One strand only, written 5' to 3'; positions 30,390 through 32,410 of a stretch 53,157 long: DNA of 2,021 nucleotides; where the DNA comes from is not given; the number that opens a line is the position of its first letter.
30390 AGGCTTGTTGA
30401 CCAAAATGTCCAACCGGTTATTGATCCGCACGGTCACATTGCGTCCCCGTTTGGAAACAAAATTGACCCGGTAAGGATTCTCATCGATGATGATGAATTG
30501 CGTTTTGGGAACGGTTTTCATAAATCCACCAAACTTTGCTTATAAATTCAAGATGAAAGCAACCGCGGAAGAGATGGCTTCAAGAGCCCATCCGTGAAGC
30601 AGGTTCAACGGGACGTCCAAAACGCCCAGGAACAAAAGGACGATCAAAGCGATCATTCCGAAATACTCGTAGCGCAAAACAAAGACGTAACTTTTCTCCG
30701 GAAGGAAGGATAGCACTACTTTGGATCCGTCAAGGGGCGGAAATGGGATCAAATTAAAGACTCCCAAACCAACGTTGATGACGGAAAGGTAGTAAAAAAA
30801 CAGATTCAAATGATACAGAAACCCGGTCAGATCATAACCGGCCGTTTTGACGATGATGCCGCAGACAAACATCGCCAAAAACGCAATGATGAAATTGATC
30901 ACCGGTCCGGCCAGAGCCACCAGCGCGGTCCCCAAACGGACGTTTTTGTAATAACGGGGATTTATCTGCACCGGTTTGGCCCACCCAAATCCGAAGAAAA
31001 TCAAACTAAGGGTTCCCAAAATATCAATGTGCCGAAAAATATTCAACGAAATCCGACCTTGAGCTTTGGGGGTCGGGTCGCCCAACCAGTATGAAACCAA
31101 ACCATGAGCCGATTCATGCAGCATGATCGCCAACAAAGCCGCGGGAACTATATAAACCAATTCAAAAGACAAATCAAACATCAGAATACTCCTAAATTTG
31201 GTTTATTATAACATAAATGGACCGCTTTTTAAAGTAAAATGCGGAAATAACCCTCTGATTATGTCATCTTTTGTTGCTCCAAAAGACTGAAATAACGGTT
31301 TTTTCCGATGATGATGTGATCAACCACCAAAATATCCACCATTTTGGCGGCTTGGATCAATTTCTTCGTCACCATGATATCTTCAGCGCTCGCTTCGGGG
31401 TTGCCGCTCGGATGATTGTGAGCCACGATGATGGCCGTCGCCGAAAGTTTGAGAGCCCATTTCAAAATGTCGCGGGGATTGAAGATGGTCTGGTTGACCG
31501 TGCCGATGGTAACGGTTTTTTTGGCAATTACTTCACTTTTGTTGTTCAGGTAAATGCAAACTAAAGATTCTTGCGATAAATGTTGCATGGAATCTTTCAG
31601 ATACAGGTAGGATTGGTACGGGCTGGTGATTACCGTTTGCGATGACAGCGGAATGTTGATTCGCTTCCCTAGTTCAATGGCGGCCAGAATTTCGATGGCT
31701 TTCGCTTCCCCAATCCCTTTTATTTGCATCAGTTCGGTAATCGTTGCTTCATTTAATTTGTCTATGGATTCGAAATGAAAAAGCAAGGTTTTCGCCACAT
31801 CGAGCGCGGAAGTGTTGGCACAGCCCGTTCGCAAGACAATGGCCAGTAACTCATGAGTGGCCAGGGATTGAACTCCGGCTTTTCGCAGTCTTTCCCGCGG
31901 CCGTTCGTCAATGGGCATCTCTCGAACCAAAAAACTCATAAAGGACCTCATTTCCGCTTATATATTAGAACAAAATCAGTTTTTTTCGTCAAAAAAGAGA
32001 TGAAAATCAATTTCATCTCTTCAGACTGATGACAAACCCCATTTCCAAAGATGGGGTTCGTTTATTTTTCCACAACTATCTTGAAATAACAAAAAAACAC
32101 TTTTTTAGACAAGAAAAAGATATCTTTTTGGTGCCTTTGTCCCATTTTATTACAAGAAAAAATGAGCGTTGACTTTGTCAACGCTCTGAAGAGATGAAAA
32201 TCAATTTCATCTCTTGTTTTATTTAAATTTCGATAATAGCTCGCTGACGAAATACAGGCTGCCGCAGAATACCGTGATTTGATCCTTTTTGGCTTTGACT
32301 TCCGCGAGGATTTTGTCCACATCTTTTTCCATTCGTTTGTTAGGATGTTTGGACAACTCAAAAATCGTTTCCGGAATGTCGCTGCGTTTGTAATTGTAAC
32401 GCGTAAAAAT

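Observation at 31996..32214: Second copy of the element in the folC terminator with a perfect 25-bp direct duplication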

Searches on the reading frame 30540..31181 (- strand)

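Call 11: search_protein_families(library=ncbifam, proteins=[window:30540-31181:-])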
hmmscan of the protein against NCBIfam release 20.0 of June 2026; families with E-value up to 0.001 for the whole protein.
window:30540-31181:- (213 aa): 2 families
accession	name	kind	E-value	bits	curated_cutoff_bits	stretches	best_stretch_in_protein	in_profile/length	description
NF041824.1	daptide_HExxH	equivalog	1.3e-05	24.5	300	0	86-152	220-276/379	daptide biosynthesis intramembrane metalloprotease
TIGR00054.1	TIGR00054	equivalog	0.00055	18.9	147.55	0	125-187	345-409/421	RIP metalloprotease RseP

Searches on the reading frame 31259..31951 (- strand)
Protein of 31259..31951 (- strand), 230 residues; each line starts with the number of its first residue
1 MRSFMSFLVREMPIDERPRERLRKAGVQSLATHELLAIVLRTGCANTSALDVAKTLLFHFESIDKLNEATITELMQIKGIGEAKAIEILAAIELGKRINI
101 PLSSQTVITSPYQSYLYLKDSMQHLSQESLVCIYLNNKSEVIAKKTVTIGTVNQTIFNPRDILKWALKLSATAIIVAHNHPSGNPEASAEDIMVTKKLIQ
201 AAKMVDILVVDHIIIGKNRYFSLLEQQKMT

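Call 11: search_protein_families(library=ncbifam, proteins=[window:31259-31951:-])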
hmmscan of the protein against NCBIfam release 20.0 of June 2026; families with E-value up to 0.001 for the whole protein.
window:31259-31951:- (230 aa): 5 families
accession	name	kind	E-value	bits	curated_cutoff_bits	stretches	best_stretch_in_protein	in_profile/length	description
NF000642.1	PRK00024.1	equivalog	2.7e-74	249.4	180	1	19-228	1-211/212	RadC family protein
TIGR00608.1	radc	subfamily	4.1e-68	229.4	133.85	1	17-226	1-215/218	RadC family protein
NF001824.0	PRK00558.1-5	equivalog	9.7e-06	24.2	451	1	53-93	605-645/652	excinuclease ABC subunit UvrC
NF010337.0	PRK13766.1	equivalog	2e-05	22.9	610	1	51-90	734-773/781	Hef nuclease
NF010009.0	PRK13482.1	equivalog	7.4e-05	22.1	201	1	52-93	304-345/357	DNA integrity scanning diadenylate cyclase DisA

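Call 12: find_encoding_contigs(protein=window:31259-31951:-, flank=3000, max_places=10)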
Protein window:31259-31951:- (230 aa): no gene with exactly this product is on record in the collection.

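Call 17: find_homologous_proteins(query=window:31259-31939:-)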
Query window:31259-31939:- (226 aa): 4752 proteins with E <= 0.001 among 5167 candidates; the best 120 are listed.
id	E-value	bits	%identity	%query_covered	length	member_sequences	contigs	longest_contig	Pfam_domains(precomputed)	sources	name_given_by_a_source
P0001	7.8e-139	478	100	100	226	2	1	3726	PF12826.14,PF04002.21,PF20582.5,PF00633.30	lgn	-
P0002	3.2e-134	463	95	100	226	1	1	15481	PF12826.14,PF04002.21,PF20582.5,PF00633.30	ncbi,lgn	-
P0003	8.9e-134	461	95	100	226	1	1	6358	PF12826.14,PF04002.21,PF20582.5,PF00633.30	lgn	-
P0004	9.4e-134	461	95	100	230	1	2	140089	PF12826.14,PF04002.21,PF20582.5,PF00633.30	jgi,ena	-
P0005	2.5e-132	456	94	100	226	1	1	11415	PF12826.14,PF04002.21,PF20582.5,PF00633.30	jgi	jgi:DNA repair protein RadC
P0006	5.7e-109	380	75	100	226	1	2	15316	PF12826.14,PF04002.21,PF20582.5,PF00633.30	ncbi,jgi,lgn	jgi:DNA repair protein RadC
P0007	4.6e-107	374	76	100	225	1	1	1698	PF12826.14,PF04002.21,PF20582.5,PF00633.30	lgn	-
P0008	6.6e-107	373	74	100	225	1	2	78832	PF12826.14,PF04002.21,PF20582.5,PF00633.30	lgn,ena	-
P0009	8.1e-107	373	75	100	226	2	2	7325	PF04002.21,PF20582.5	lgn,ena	-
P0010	4.5e-105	367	75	100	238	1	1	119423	PF04002.21,PF20582.5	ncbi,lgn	ncbi:MAG: DNA repair protein RadC [Bacilli bacterium]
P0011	2.3e-101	355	71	100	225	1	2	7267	PF12826.14,PF04002.21,PF20582.5,PF00633.30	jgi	-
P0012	1.2e-98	347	69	100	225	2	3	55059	PF12826.14,PF04002.21,PF20582.5,PF00633.30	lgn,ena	-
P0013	2.9e-95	335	67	100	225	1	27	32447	PF04002.21,PF14464.12,PF20582.5,PF00633.30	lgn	-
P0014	3.6e-95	335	67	100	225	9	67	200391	PF04002.21,PF20582.5,PF00633.30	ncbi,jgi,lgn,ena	jgi:DNA repair protein RadC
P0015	1.4e-94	333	66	100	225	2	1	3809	PF12826.14,PF04002.21,PF14520.13,PF20582.5,PF00633.30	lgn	-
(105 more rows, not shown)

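Call 18: find_encoding_contigs(protein=P0004, flank=10000, max_places=4)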
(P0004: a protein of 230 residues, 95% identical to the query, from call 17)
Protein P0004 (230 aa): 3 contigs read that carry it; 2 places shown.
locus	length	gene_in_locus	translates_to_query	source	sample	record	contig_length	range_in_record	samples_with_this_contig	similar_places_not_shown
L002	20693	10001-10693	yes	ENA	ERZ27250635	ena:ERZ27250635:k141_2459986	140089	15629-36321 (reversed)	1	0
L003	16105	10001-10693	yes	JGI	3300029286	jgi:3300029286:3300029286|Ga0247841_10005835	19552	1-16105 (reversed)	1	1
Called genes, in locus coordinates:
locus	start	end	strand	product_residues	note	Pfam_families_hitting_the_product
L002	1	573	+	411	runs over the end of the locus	PF00155:Aminotran_1_2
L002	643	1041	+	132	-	PF02620:YceD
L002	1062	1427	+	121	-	PF01783:Ribosomal_L32p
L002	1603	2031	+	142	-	PF02381:MraZ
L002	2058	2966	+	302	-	PF01795:Methyltransf_5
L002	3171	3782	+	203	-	PF01467:CTP_transf_like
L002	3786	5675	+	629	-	PF00795:CN_hydrolase, PF02540:NAD_synthase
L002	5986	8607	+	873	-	PF00133:tRNA-synt_1, PF01406:tRNA-synt_1e (faint), PF09334:tRNA-synt_1g, PF13603:tRNA-synt_1_2 (weak), PF09334:tRNA-synt_1g, PF00133:tRNA-synt_1, PF08264:Anticodon_1, PF10458:Val_tRNA-synt_C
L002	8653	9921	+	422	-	PF08245:Mur_ligase_M, PF02875:Mur_ligase_C, PF27239:FOL3_C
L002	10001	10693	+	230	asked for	PF20582:UPF0758_N, PF12826:HHH_2 (weak), PF00633:HHH (weak), PF04002:RadC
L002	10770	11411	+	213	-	PF02163:Peptidase_M50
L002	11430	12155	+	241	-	PF01863:YgjP-like, PF10263:SprT-like (faint)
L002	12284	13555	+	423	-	-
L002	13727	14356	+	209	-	PF01596:Methyltransf_3, PF01135:PCMT (weak), PF13578:Methyltransf_24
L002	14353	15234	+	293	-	PF01136:Peptidase_U32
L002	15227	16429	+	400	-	PF01136:Peptidase_U32, PF16325:Peptidase_U32_C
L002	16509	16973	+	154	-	PF03449:GreA_GreB_N, PF01272:GreA_GreB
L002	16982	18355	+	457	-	-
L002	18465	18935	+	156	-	PF00578:AhpC-TSA, PF08534:Redoxin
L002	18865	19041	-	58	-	-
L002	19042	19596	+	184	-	PF00702:Hydrolase (weak), PF13242:Hydrolase_like (weak)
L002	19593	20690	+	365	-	PF03193:RsgA_GTPase (weak), PF01926:MMR_HSR1, PF21516:YqeH-like_C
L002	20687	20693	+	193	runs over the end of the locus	PF01966:HD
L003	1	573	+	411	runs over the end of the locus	PF00155:Aminotran_1_2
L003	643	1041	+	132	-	PF02620:YceD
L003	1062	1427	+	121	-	PF01783:Ribosomal_L32p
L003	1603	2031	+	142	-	PF02381:MraZ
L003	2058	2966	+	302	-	PF01795:Methyltransf_5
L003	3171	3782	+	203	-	PF01467:CTP_transf_like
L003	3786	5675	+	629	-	PF00795:CN_hydrolase, PF02540:NAD_synthase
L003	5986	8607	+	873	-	PF00133:tRNA-synt_1, PF01406:tRNA-synt_1e (faint), PF09334:tRNA-synt_1g, PF13603:tRNA-synt_1_2 (weak), PF09334:tRNA-synt_1g, PF00133:tRNA-synt_1, PF08264:Anticodon_1, PF10458:Val_tRNA-synt_C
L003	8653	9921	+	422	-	PF08245:Mur_ligase_M, PF02875:Mur_ligase_C, PF27239:FOL3_C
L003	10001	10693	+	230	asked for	PF20582:UPF0758_N, PF12826:HHH_2 (weak), PF00633:HHH (weak), PF04002:RadC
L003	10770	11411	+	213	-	PF02163:Peptidase_M50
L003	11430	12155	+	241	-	PF01863:YgjP-like, PF10263:SprT-like (faint)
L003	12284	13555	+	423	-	-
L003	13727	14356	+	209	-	PF01596:Methyltransf_3, PF01135:PCMT (weak), PF13578:Methyltransf_24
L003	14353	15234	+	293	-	PF01136:Peptidase_U32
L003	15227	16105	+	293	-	?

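Call 19: find_encoding_contigs(protein=P0002, flank=10000, max_places=4)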
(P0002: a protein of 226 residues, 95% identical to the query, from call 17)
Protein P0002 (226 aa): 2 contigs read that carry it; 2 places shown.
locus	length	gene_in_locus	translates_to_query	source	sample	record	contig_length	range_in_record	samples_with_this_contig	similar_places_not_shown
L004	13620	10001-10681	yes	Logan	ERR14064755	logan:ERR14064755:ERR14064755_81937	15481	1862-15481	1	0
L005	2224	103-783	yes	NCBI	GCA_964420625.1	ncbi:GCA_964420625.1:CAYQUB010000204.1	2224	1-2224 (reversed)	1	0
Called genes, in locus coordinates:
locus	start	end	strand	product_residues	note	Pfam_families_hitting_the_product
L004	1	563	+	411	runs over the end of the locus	PF00155:Aminotran_1_2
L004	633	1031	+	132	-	PF02620:YceD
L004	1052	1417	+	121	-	PF01783:Ribosomal_L32p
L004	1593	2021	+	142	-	PF02381:MraZ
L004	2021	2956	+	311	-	PF01795:Methyltransf_5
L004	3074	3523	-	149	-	-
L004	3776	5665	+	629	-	PF00795:CN_hydrolase, PF02540:NAD_synthase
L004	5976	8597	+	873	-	PF00133:tRNA-synt_1, PF01406:tRNA-synt_1e (faint), PF09334:tRNA-synt_1g, PF13603:tRNA-synt_1_2 (faint), PF09334:tRNA-synt_1g, PF00133:tRNA-synt_1, PF08264:Anticodon_1, PF10458:Val_tRNA-synt_C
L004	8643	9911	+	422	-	PF08245:Mur_ligase_M, PF02875:Mur_ligase_C, PF27239:FOL3_C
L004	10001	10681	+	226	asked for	PF20582:UPF0758_N, PF12826:HHH_2 (weak), PF00633:HHH (weak), PF04002:RadC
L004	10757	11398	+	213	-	PF02163:Peptidase_M50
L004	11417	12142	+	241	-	PF01863:YgjP-like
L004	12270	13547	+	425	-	-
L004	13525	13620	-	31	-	?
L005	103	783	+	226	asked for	PF20582:UPF0758_N, PF12826:HHH_2 (weak), PF00633:HHH (weak), PF04002:RadC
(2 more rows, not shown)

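Call 20: find_encoding_contigs(protein=P0005, flank=10000, max_places=4)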
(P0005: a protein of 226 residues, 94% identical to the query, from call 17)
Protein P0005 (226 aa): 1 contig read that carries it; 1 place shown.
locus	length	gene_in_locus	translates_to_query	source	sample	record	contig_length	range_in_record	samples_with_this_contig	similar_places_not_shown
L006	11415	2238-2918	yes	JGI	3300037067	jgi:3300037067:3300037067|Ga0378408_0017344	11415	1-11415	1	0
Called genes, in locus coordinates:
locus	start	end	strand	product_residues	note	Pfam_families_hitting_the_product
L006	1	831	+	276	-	?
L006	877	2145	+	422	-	PF08245:Mur_ligase_M, PF02875:Mur_ligase_C, PF27239:FOL3_C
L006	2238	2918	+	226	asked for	PF20582:UPF0758_N, PF12826:HHH_2 (weak), PF00633:HHH (weak), PF04002:RadC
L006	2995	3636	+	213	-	PF02163:Peptidase_M50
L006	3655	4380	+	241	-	PF01863:YgjP-like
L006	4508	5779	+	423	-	-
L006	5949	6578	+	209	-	PF01596:Methyltransf_3, PF01135:PCMT (weak), PF13578:Methyltransf_24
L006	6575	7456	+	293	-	PF01136:Peptidase_U32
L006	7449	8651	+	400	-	PF01136:Peptidase_U32, PF16325:Peptidase_U32_C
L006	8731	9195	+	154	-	PF03449:GreA_GreB_N, PF01272:GreA_GreB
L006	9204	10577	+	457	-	-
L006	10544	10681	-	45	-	-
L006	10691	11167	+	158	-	PF08534:Redoxin, PF00578:AhpC-TSA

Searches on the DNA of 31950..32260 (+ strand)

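Call 58: search_dna_similar(query=window:31990-32220:+, collection=plasmids, mode=distant, max_evalue=0.01, max_rows=20)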
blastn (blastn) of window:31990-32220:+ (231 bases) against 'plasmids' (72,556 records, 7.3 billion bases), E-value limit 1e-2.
No match.

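Call 59: search_dna_similar(query=window:31990-32220:+, collection=phages, mode=distant, max_evalue=0.01, max_rows=20)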
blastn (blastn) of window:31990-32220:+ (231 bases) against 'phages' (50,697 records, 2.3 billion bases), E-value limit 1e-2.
No match.

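Call 62: search_dna_similar(query=window:32130-32188:-, collection=plasmids, mode=distant, max_evalue=10, max_rows=30)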
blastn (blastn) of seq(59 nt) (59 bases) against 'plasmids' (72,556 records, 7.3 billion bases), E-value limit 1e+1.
Records with a match: 4; places in all: 4; records where one place covers at least 80% of the query: 0.
Best place of each record, by identity: >=99% 1; 80-90% 2; 60-80% 1.
By first word of the organism name: Limosilactobacillus 2; Rhizobium 1; Mycoplasmatota 1.
By predicted mobility (MOB-suite, as given by PLSDB): non-mobilizable 3; mobilizable 1.
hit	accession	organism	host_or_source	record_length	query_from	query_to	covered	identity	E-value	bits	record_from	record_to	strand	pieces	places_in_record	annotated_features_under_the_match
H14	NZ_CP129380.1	Rhizobium sp. SSA_523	single cell,Sea water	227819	4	46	73%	79.1%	4e+0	36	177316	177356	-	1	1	none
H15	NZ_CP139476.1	Limosilactobacillus reuteri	mixed culture,traditional air-dried ...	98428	5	43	66%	82.1%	3e-1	40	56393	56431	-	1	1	none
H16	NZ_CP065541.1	Limosilactobacillus reuteri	Yak,cell culture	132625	7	40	58%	85.3%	3e-1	40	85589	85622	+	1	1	none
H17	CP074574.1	Mycoplasmatota bacterium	single cell,cold seep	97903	24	42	32%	100.0%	4e+0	36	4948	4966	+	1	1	type IV secretory system conjugative DNA transfer family protein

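Call 100: search_rna_families(source=window, start=31950, end=32260, threshold=evalue, max_evalue=1)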
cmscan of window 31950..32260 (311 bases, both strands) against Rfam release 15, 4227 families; matches with E-value up to 1: 17.
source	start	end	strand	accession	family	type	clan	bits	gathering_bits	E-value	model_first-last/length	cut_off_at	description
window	32149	32219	-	RF00242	ctRNA_pT181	Gene; antisense;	-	27.4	56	0.091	1-94/94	no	ctRNA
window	32144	32231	+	RF02902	AaHKsRNA22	Gene; sRNA;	-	24.9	39.8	0.009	1-101/101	no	Aggregatibacter sRNA 22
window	32190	32216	+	RF03803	MIR1886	Gene; miRNA;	-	24.7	62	0.0098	1-52/52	no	MIR1886 microRNA precursor family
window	31977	32041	-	RF03600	MIR3627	Gene; miRNA;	-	22.7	64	0.0095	1-89/89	no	MIR3627 microRNA precursor family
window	31994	32020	-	RF03803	MIR1886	Gene; miRNA;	-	21.4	62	0.069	1-52/52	no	MIR1886 microRNA precursor family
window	31987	32063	+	RF02618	SSRC34_2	Gene; sRNA;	-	21.4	48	0.25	1-125/125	no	Streptococcus sRNA 34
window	32188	32214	-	RF03803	MIR1886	Gene; miRNA;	-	20.8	62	0.1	1-52/52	no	MIR1886 microRNA precursor family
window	32027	32122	-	RF02618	SSRC34_2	Gene; sRNA;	-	20.5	48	0.39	1-125/125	no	Streptococcus sRNA 34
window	31996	32022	+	RF03803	MIR1886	Gene; miRNA;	-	20.2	62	0.14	1-52/52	no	MIR1886 microRNA precursor family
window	32031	32163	-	RF04180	BTnc231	Gene; sRNA;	-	19.2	80.4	0.089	1-154/154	no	Bacteroides sRNA BTnc231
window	32084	32137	-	RF04344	Plastid-psbA-3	Cis-reg;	CL00153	18.9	48.4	0.56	1-57/57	no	Plastid-psbA-3 3UTR RNA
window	31977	32028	-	RF00611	SNORD111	Gene; snRNA; snoRNA; CD-box;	-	18.9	46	0.83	1-89/89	no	Small nucleolar RNA SNORD111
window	32029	32113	-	RF01859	Phe_leader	Cis-reg; leader;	-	18.8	55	0.87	1-125/125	no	Phenylalanine leader peptide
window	32107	32181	+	RF01634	ceN44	Gene; snRNA; snoRNA; CD-box;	-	18.5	70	0.24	1-74/74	no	Caenorhabditis snoRNA ceN44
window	32025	32122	-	RF01772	rnk_pseudo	Cis-reg; leader;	-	18.4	55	0.77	1-108/108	no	Pseudomonas rnk leader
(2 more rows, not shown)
